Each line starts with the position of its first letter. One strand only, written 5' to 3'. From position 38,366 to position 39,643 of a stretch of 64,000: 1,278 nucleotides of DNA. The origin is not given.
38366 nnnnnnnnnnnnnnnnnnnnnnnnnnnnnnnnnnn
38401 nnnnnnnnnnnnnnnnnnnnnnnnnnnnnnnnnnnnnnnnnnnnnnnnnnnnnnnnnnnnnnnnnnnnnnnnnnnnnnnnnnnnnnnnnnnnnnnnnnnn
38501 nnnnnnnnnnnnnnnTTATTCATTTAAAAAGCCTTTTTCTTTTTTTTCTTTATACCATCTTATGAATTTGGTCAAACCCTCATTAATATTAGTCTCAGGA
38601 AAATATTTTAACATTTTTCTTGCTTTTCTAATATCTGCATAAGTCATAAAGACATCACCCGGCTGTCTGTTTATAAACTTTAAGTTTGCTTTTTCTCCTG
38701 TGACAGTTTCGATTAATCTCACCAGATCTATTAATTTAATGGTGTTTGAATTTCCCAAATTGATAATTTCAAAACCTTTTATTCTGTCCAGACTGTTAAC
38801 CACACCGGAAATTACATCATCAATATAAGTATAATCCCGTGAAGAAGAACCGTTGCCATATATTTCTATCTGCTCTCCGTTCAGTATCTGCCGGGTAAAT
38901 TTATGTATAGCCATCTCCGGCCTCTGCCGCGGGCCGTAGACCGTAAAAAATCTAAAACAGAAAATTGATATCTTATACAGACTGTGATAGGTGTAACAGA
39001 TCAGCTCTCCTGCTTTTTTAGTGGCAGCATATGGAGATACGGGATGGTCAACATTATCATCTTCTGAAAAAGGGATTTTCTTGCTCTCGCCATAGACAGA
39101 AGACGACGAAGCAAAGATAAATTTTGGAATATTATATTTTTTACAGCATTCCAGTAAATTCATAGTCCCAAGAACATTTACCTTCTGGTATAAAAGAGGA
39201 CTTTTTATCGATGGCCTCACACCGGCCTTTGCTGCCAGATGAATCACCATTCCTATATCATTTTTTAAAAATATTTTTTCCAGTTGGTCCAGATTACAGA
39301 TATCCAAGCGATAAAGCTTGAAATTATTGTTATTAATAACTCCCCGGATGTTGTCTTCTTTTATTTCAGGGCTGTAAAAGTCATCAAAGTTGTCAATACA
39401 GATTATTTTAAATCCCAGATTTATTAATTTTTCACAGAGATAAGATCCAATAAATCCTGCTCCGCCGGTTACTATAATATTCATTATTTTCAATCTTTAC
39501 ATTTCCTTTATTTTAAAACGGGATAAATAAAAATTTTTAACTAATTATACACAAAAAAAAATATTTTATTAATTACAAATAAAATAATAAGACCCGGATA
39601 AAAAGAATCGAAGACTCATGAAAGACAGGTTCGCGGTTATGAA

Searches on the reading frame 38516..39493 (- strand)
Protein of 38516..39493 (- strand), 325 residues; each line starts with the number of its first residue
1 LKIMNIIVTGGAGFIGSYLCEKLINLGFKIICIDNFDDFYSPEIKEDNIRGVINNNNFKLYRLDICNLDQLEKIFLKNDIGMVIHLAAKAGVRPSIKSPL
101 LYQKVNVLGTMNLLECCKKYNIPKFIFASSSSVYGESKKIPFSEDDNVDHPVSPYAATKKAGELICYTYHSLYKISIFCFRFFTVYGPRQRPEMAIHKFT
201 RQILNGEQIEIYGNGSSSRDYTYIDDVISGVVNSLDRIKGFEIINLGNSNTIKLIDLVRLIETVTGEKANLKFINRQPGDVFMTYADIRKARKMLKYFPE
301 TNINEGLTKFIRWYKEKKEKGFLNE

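Call 7: search_protein_families(library=pfam, proteins=[window:38516-39493:-], max_evalue=0.0001)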
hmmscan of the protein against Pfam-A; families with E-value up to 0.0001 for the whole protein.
window:38516-39493:- (325 aa): 6 families
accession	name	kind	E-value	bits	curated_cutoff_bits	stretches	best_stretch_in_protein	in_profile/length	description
PF16363.11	GDP_Man_Dehyd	-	7.8e-65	219.9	27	1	7-309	1-331/332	GDP-mannose 4,6 dehydratase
PF01370.27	Epimerase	-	8.4e-64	215.7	20.9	1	6-247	1-240/240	NAD dependent epimerase/dehydratase family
PF01073.25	3Beta_HSD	-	2.4e-24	86.3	22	1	7-229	1-223/280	3-beta hydroxysteroid dehydrogenase/isomerase family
PF02719.21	Polysacc_synt_2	-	1.2e-19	71.1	20.2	1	6-274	1-261/293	Polysaccharide biosynthesis protein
PF04321.23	RmlD_sub_bind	-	2.8e-16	59.9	27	1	4-209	1-173/287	RmlD substrate binding domain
PF07993.18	NAD_binding_4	-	3.5e-12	46.5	20.1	1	75-197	84-219/258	Male sterility protein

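Call 12: search_protein_families(library=ncbifam, proteins=[window:38516-39493:-], max_evalue=0.00001)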
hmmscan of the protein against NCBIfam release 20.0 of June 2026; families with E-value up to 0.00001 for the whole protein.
window:38516-39493:- (325 aa): 24 families
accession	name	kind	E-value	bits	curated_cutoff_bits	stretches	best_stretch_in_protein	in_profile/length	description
TIGR01181.1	dTDP_gluc_dehyt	equivalog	7.1e-57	192.9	365.1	1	6-318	2-315/321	dTDP-glucose 4,6-dehydratase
TIGR01179.1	galE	equivalog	5.3e-55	186.5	262.3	1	5-319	1-330/332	UDP-glucose 4-epimerase GalE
TIGR04180.1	EDH_00030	hypoth_equivalog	1.2e-45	155.8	475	1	6-300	1-295/297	NAD-dependent 4,6-dehydratase LegB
NF011728.1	PRK15181.1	equivalog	1.2e-41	142.9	760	1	7-318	19-341/348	Vi polysaccharide biosynthesis UDP-N-acetylglucosaminuronic acid C-4 epimerase TviC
NF007956.0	PRK10675.1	subfamily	4.2e-39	134.6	394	1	4-316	1-331/338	UDP-glucose 4-epimerase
TIGR02197.1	heptose_epim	equivalog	2.1e-36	125.7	274.6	1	6-316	1-315/316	ADP-glyceromanno-heptose 6-epimerase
NF007490.0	PRK10084.1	subfamily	4e-33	114.9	649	1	4-318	1-338/361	dTDP-glucose 4,6-dehydratase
NF007582.0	PRK10217.1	equivalog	4.9e-32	111.4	698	1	5-315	3-332/355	dTDP-glucose 4,6-dehydratase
TIGR02622.1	CDP_4_6_dhtase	equivalog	3e-23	82.5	278.45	1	5-173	6-172/352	CDP-glucose 4,6-dehydratase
NF047922.1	GDPFucSynFcl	equivalog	4e-21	75.8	500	1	62-319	36-306/308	GDP-L-fucose synthase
NF042422.1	oxyalk_red_OleD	equivalog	6.9e-21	75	580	1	4-238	1-218/329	2-alkyl-3-oxoalkanoate reductase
TIGR01472.1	gmd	equivalog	9.9e-19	67.7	415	1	7-231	4-235/342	GDP-mannose 4,6-dehydratase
NF043036.1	ErythonDh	equivalog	2.5e-18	66.4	325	1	4-203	1-197/321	D-erythronate dehydrogenase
NF008360.0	PRK11150.1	equivalog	1.6e-17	63.7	452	1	6-316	2-308/310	ADP-glyceromanno-heptose 6-epimerase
NF008872.0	PRK11908.1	equivalog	4.6e-17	62.1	294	1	5-318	3-339/349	bifunctional UDP-4-keto-pentose/UDP-xylose synthase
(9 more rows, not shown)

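Call 57: search_solved_structures(query=window:38516-39493:-, max_evalue=1e-25)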
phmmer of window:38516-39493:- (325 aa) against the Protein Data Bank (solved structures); distinct sequences matched with E-value up to 1e-25: 66 (the best 60 are shown).
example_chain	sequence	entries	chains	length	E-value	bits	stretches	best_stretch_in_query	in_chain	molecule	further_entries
5u4q_A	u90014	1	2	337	2.3e-80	273.7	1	3-316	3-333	dTDP-glucose 4,6-dehydratase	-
6zl6_A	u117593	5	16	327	1.5e-70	241.5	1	4-313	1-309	Epimerase domain-containing protein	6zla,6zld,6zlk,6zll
6zlj_A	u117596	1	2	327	5.4e-70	239.7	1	4-313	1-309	Epimerase domain-containing protein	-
6kv9_A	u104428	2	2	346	1.8e-52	182.1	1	5-316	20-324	MoeE5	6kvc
4zrm_A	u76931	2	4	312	1.8e-51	178.8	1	4-316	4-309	UDP-glucose 4-epimerase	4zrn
6dnt_A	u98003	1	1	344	1.2e-49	172.8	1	1-316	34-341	NAD-dependent epimerase/dehydratase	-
3ruc_A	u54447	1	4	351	3.8e-44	154.7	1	7-315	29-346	WbgU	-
3ru7_A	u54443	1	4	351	4.4e-44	154.5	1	7-315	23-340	WbgU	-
3ru9_A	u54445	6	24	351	5.2e-44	154.3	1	7-315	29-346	WbgU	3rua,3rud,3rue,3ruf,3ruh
3lu1_A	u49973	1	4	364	6e-44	154.1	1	7-315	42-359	WbgU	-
4gll_A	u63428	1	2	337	1.2e-43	153.1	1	5-319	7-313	UDP-glucuronic acid decarboxylase 1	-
2b69_A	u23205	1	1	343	1.3e-43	153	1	5-319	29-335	UDP-glucuronate decarboxylase 1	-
4lk3_A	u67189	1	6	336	2.6e-43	152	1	5-319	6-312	UDP-glucuronic acid decarboxylase 1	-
4m55_A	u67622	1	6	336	2.8e-43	151.9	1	5-319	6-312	UDP-glucuronic acid decarboxylase 1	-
6bi4_A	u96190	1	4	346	4.5e-43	151.2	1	3-319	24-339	dTDP-glucose 4,6-dehydratase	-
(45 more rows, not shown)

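Call 59: search_solved_structures(query=window:38516-39493:-, max_evalue=1e-60, show_alignments=2)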
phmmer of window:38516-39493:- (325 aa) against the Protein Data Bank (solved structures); distinct sequences matched with E-value up to 1e-60: 3.
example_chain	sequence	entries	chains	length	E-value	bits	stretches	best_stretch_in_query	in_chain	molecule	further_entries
5u4q_A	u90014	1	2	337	2.3e-80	273.7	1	3-316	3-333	dTDP-glucose 4,6-dehydratase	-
6zl6_A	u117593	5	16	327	1.5e-70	241.5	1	4-313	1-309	Epimerase domain-containing protein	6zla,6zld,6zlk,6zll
6zlj_A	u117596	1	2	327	5.4e-70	239.7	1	4-313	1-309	Epimerase domain-containing protein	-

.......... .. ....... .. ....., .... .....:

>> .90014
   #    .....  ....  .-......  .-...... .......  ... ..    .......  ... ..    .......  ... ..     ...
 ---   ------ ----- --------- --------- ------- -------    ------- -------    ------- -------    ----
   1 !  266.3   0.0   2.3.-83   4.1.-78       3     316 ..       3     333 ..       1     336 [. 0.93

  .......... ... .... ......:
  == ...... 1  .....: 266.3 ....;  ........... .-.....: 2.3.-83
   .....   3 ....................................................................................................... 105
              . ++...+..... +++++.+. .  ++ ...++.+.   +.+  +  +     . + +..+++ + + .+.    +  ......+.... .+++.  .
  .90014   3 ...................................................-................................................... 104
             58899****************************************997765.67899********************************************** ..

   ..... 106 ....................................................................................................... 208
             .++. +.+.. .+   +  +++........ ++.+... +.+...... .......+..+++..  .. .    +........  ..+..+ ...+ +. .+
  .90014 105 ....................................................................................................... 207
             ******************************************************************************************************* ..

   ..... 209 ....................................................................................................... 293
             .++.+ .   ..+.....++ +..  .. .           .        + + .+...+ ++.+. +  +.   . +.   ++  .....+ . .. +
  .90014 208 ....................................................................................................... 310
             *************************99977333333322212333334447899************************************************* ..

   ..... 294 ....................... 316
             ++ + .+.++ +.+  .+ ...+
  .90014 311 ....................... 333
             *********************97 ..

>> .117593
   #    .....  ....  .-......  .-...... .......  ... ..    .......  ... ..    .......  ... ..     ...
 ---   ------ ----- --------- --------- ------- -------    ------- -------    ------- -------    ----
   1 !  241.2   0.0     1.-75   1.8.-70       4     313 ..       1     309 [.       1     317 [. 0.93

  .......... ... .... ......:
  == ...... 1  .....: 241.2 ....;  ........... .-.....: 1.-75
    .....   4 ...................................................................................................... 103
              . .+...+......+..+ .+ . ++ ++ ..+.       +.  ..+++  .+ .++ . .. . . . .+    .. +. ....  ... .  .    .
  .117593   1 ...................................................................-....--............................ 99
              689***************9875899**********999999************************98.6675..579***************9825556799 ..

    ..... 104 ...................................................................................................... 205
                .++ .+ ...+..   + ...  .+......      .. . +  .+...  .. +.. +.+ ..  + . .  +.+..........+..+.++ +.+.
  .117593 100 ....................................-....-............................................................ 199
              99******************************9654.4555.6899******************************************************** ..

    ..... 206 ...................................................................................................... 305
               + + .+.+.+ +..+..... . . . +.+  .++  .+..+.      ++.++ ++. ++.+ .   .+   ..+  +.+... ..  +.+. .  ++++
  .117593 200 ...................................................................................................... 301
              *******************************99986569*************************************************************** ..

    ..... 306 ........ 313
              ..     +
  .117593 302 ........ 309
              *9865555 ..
